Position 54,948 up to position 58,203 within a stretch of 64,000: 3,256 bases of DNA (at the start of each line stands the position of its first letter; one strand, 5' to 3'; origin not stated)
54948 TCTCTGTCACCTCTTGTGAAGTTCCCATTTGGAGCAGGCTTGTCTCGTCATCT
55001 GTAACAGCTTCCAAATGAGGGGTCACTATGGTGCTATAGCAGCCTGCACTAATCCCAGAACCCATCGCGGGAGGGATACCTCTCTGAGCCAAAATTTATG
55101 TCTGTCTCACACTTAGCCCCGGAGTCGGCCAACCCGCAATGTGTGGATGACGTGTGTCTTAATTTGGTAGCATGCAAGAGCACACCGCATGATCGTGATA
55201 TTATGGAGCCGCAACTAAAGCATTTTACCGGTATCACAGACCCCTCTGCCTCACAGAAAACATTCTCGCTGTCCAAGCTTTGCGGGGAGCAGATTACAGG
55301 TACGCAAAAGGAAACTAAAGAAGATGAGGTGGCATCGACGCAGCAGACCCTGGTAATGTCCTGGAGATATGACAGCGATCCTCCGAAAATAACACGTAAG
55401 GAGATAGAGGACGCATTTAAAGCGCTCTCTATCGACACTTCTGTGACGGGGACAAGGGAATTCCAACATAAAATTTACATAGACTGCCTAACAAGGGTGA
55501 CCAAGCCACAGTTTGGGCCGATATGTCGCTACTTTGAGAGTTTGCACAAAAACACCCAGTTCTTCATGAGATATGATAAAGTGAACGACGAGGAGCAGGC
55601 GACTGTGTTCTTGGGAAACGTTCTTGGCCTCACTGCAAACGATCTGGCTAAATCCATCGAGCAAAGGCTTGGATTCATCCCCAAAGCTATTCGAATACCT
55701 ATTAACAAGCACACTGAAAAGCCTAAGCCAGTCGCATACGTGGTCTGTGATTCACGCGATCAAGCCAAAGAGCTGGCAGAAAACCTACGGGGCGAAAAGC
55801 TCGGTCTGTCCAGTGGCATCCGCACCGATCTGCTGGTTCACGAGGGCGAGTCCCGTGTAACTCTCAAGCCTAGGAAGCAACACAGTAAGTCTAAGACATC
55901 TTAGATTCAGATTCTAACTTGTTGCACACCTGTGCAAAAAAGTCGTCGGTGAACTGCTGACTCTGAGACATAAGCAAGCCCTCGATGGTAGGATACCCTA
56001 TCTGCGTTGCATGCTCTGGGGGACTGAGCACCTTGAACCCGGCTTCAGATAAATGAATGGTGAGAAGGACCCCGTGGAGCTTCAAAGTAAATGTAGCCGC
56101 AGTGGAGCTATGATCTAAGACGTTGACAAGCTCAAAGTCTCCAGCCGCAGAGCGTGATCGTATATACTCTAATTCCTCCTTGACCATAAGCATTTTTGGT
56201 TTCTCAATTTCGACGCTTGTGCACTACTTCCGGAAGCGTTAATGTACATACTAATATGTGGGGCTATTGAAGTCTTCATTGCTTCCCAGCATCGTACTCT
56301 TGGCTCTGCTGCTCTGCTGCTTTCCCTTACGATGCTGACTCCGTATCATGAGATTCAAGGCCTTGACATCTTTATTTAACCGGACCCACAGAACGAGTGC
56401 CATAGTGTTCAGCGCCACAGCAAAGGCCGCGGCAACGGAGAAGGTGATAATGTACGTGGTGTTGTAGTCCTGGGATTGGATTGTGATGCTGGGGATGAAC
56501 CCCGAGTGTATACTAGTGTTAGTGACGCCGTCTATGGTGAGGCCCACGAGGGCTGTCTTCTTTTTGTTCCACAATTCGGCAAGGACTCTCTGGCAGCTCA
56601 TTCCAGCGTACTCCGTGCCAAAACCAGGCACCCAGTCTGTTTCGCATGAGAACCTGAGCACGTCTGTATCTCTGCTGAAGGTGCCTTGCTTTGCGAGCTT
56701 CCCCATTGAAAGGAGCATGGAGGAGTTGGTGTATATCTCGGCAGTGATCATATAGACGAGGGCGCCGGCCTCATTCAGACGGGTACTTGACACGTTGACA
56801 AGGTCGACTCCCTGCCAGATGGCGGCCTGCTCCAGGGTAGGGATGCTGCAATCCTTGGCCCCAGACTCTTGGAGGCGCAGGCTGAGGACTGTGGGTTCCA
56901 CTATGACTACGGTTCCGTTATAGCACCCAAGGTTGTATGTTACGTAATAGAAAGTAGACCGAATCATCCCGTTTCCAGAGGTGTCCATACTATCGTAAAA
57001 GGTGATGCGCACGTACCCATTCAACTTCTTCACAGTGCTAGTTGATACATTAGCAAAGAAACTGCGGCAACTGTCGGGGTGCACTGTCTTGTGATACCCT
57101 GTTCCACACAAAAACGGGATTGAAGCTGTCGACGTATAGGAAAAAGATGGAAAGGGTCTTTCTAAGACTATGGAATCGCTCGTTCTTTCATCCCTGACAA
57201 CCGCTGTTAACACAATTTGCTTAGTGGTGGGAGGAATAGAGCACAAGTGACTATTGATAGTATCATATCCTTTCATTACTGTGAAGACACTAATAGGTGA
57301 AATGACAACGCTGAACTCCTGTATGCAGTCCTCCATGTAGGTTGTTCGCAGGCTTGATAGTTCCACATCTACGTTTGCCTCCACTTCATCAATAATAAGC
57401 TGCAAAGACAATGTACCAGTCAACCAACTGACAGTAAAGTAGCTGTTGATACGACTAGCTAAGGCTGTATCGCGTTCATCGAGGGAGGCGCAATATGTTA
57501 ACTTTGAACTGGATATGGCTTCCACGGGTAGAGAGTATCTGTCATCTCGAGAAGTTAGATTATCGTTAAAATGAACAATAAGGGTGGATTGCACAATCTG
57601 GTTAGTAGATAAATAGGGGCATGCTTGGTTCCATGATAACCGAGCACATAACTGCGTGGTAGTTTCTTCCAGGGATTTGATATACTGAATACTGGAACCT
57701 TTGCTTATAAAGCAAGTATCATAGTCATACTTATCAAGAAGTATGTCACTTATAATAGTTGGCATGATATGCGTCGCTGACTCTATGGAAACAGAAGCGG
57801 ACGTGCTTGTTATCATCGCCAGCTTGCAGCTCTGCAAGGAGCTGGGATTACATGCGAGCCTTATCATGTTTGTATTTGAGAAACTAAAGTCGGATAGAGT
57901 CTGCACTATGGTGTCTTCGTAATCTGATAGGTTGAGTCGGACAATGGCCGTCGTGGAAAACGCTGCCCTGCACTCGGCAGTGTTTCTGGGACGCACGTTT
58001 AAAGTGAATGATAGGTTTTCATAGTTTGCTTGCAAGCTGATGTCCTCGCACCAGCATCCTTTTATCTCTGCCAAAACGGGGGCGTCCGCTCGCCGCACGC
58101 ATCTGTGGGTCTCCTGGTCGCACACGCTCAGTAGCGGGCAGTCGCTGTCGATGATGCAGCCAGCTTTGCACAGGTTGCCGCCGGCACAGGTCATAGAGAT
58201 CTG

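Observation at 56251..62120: Divergent surface-protein pair: an HCMP with a half-Cys-rich, half-Cys-poor ectodomain, and a novel Ser/Thr-rich type I membrane protein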

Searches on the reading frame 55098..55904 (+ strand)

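Call 3: search_protein_families(library=pfam, proteins=[window:55098-55904:+], max_evalue=0.1)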
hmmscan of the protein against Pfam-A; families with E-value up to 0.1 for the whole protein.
window:55098-55904:+ (268 aa): 2 families
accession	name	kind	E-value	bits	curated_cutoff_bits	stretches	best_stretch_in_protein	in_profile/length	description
PF00076.28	RRM_1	-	0.00082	19.6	20.7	1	179-236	11-65/70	RNA recognition motif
PF10564.14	MAR_sialic_bdg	-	0.092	13.2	25.1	0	4-43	48-86/94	Sialic-acid binding micronemal adhesive repeat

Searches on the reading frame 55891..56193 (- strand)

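Call 3: search_protein_families(library=pfam, proteins=[window:55891-56193:-], max_evalue=0.1)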
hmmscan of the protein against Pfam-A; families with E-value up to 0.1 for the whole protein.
window:55891-56193:- (100 aa): 1 family
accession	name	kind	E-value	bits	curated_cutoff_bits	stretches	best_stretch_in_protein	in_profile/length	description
PF05303.17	GSKIP_dom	-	1.5e-05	25.5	20.9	1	26-94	25-103/105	GSKIP domain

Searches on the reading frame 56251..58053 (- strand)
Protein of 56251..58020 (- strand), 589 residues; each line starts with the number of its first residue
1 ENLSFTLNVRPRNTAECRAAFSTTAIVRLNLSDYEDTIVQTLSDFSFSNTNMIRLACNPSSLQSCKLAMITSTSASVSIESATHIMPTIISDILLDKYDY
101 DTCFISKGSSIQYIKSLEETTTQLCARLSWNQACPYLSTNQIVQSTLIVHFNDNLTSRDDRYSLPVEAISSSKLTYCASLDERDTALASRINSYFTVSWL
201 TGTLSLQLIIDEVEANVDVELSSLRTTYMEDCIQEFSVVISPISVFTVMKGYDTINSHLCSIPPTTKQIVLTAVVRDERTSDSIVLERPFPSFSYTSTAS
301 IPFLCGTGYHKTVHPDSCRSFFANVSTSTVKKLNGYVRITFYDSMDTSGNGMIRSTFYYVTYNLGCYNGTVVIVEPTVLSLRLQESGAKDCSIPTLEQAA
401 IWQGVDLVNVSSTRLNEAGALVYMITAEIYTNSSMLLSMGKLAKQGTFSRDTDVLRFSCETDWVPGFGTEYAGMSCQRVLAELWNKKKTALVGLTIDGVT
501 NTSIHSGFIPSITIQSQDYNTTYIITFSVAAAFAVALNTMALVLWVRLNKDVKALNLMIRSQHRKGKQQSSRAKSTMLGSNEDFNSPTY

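Call 41: search_protein_families(library=pfam, proteins=[window:56251-58020:-], max_evalue=10)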
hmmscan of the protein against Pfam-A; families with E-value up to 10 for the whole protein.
window:56251-58020:- (589 aa): 0 families

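Call 81: find_related_loci(query=A2, collection=metagenome_contigs, flank=5000)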
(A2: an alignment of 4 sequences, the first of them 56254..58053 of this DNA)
Query A2 (600 aa) in metagenome_contigs; peptide patterns used: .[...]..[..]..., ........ (x = any residue, [..] = any of these).
146 stretches matched a pattern, but none encodes a relative of the query by tblastn (E <= 1e-3).
